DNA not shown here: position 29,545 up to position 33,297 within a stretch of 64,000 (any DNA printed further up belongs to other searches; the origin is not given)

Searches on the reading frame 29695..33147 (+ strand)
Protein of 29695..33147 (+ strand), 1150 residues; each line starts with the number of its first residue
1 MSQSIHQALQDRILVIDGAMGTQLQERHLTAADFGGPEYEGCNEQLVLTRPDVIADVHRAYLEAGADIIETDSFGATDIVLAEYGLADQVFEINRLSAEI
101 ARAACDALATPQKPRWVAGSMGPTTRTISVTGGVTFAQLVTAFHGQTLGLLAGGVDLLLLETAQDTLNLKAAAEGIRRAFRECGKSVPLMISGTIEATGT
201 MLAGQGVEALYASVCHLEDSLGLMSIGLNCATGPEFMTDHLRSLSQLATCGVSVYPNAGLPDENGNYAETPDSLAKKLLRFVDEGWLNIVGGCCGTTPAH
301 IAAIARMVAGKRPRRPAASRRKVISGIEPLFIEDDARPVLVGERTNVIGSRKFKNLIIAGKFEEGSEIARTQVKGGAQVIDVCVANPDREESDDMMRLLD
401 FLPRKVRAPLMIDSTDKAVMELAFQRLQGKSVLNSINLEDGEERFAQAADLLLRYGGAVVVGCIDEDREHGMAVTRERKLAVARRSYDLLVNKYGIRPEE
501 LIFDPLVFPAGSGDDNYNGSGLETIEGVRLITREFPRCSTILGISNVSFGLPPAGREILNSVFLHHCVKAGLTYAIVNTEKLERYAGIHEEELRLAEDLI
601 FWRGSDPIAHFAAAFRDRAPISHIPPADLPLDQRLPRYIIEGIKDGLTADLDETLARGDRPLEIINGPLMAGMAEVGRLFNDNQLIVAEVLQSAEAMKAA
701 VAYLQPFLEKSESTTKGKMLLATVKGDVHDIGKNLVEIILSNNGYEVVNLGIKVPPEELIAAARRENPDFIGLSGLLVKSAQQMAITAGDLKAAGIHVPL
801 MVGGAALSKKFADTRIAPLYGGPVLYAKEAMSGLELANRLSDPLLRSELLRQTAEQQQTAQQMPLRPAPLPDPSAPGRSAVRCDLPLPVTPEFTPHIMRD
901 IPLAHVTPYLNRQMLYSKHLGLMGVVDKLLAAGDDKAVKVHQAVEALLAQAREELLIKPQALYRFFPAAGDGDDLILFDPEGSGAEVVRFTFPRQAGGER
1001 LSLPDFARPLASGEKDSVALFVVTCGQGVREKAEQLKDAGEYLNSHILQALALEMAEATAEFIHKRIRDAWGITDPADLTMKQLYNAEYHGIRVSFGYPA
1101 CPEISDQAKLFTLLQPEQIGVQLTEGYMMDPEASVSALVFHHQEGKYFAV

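Call 3: search_protein_families(library=pfam, proteins=[window:29695-33147:+])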
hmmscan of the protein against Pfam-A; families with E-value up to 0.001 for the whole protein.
window:29695-33147:+ (1150 aa): 5 families
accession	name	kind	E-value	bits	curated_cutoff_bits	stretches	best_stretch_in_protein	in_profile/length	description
PF02574.22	S-methyl_trans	-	2.9e-89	300.2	22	1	14-308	1-283/283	Homocysteine S-methyltransferase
PF02965.22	Met_synt_B12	-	8.5e-55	186.5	25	1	903-1150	2-257/273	Vitamin B12 dependent methionine synthase, activation domain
PF00809.28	Pterin_bind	-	7.5e-38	131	25.5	1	342-578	1-244/244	Pterin binding enzyme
PF02310.24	B12-binding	-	1.4e-20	73.7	32.1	1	718-808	2-92/121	B12 binding domain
PF02607.22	B12-binding_2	-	5.1e-20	71.9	23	1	633-704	3-73/74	B12 binding domain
